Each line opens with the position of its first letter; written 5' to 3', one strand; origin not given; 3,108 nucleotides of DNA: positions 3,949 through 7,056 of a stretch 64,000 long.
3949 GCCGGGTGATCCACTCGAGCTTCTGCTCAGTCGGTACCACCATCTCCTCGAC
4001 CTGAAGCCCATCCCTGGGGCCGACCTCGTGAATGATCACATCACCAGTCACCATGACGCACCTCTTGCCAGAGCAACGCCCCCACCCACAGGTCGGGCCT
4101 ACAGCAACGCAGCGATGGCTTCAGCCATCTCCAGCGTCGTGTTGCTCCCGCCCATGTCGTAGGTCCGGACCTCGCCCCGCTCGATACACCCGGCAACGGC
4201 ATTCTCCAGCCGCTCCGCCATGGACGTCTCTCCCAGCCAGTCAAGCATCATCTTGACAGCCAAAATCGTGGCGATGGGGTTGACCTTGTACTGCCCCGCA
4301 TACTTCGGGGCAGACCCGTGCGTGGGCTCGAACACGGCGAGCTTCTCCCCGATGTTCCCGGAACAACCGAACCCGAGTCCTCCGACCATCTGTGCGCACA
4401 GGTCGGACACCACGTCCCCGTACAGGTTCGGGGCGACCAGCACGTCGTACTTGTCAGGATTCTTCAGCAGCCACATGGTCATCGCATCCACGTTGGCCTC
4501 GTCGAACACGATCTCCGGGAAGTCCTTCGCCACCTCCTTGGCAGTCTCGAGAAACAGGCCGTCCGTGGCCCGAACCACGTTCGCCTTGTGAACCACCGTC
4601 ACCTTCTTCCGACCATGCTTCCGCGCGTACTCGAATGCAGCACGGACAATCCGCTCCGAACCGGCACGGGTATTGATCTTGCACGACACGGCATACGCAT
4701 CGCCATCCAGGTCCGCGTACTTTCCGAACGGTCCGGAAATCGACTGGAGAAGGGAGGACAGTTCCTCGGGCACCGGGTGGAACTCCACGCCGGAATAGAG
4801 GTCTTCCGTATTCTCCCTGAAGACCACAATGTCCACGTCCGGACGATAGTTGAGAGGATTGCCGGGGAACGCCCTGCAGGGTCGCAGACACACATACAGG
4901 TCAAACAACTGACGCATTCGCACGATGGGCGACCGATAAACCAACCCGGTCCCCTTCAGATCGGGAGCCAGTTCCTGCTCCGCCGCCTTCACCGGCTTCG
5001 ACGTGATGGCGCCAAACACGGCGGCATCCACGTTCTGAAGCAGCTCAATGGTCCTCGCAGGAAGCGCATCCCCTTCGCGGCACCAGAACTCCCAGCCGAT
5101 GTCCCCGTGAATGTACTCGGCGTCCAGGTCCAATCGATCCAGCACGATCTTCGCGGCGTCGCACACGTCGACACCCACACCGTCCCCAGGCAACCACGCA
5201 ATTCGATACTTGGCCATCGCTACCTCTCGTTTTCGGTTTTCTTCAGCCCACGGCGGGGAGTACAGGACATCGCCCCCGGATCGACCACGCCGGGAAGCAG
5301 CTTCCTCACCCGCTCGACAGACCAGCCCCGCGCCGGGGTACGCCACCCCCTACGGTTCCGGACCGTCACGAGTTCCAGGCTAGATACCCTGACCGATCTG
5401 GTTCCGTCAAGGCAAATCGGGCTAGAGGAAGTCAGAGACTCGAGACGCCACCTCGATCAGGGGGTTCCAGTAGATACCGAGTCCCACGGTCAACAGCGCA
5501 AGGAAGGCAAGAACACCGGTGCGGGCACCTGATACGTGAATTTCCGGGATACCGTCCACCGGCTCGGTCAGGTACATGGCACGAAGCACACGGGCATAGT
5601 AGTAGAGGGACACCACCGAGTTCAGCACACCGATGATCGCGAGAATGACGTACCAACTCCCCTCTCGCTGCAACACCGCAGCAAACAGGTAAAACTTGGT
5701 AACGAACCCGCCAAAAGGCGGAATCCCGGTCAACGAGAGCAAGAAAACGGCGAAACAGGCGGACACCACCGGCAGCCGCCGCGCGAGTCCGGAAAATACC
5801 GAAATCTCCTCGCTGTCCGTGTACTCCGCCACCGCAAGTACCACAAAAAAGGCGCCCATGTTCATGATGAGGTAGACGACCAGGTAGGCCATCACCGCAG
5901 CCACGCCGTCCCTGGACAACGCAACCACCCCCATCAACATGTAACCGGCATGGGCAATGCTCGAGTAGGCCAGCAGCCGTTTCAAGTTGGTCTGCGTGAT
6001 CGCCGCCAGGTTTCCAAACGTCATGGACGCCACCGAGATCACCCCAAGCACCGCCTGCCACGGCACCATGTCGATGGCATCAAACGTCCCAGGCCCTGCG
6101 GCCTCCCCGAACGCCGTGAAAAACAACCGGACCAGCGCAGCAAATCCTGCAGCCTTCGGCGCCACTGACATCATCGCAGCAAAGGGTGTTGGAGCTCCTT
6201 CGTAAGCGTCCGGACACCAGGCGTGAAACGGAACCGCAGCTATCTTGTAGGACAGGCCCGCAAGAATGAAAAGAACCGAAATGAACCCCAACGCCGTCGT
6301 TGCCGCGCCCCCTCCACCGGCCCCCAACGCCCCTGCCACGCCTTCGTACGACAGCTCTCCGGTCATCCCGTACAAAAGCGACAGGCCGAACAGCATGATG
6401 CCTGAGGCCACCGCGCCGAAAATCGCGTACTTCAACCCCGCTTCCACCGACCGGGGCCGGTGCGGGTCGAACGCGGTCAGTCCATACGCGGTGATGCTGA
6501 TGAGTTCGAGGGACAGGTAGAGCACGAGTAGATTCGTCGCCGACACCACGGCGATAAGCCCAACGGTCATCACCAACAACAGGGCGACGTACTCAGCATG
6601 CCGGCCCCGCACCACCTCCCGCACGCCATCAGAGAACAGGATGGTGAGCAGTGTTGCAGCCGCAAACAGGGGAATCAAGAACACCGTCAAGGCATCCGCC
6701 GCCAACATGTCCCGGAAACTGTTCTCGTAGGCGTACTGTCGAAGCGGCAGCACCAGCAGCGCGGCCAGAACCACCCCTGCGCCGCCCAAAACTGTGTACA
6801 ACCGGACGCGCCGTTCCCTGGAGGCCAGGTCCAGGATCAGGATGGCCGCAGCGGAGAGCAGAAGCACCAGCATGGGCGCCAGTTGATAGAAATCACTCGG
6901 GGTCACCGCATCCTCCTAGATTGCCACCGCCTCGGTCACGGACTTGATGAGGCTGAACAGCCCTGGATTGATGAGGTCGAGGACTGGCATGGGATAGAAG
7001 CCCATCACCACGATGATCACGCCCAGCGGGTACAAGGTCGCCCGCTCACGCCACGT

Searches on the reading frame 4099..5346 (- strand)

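Call 12: search_protein_families(library=pfam, proteins=[window:4099-5346:-], max_evalue=0.00001)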
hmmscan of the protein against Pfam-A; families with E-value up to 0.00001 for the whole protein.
window:4099-5346:- (415 aa): 1 family
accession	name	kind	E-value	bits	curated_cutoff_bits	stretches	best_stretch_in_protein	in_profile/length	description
PF00180.25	Iso_dh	-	6.5e-87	292.4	27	1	49-411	2-348/348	Isocitrate/isopropylmalate dehydrogenase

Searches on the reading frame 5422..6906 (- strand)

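Call 12: search_protein_families(library=pfam, proteins=[window:5422-6906:-], max_evalue=0.00001)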
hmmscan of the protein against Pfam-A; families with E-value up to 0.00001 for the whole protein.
window:5422-6906:- (494 aa): 1 family
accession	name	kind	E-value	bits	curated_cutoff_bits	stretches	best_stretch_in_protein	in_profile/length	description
PF00361.26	Proton_antipo_M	-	3.6e-70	236.9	21.5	1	123-425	1-289/294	NADH:quinone oxidoreductase/Mrp antiporter, TM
